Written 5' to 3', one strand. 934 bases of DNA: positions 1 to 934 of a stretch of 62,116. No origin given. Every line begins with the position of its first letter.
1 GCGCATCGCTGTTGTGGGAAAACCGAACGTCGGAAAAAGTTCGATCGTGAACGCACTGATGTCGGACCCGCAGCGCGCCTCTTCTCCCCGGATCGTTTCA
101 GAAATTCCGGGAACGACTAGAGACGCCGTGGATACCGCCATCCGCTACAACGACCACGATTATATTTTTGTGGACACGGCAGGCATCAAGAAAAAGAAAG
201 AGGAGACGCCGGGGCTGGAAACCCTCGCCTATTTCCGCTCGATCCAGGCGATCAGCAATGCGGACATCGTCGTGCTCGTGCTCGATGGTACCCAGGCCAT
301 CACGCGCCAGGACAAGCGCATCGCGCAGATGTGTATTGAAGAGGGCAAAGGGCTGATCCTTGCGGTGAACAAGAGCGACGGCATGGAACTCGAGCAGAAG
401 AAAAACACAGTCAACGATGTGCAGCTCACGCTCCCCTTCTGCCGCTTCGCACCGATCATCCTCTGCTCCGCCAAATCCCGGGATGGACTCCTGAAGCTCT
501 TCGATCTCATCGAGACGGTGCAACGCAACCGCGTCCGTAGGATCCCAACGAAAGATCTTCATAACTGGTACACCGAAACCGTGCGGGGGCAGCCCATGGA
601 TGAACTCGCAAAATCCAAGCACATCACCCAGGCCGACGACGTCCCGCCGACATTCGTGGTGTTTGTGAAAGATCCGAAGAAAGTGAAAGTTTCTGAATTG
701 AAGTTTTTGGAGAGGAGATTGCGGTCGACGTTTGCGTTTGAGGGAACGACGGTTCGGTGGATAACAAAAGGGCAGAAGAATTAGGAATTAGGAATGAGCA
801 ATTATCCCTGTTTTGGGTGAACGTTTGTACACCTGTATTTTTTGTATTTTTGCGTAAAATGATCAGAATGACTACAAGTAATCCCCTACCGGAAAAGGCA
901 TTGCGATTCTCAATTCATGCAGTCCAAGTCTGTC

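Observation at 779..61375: Nearly every intergenic spacer carries a long hairpin whose arms are degenerate tandem 7-nt words, forming recurring families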

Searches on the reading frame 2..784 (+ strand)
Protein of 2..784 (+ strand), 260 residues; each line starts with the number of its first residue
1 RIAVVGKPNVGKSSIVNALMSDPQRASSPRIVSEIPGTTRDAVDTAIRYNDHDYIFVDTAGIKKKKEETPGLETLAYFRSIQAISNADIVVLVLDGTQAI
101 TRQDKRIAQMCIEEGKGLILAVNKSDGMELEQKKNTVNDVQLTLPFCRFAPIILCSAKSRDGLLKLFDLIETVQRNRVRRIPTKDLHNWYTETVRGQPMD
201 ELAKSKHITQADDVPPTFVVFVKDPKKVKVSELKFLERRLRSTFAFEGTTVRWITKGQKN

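Call 53: search_protein_families(library=pfam, proteins=[window:2-784:+], max_evalue=0.001)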
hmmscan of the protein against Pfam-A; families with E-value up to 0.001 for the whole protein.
window:2-784:+ (260 aa): 6 families
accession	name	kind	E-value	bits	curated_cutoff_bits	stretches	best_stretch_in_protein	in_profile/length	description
PF01926.29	MMR_HSR1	-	5.6e-26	91.3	21.9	1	1-124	1-113/113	50S ribosome-binding GTPase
PF14714.11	KH_dom-like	-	1.8e-15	57.4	27.3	1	180-255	1-80/81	KH-domain-like of EngA bacterial GTPase enzymes, C-terminal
PF02421.24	FeoB_N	-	3.4e-12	46.6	27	1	2-168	3-154/156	Ferrous iron transport protein B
PF00009.33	GTP_EFTU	-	8.6e-12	45.5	26.5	1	2-172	6-184/188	Elongation factor Tu GTP binding domain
PF00350.29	Dynamin_N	-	7.7e-08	33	27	0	2-34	1-33/168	Dynamin family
PF03193.22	RsgA_GTPase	-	0.0002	21.7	30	0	3-27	110-134/174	RsgA GTPase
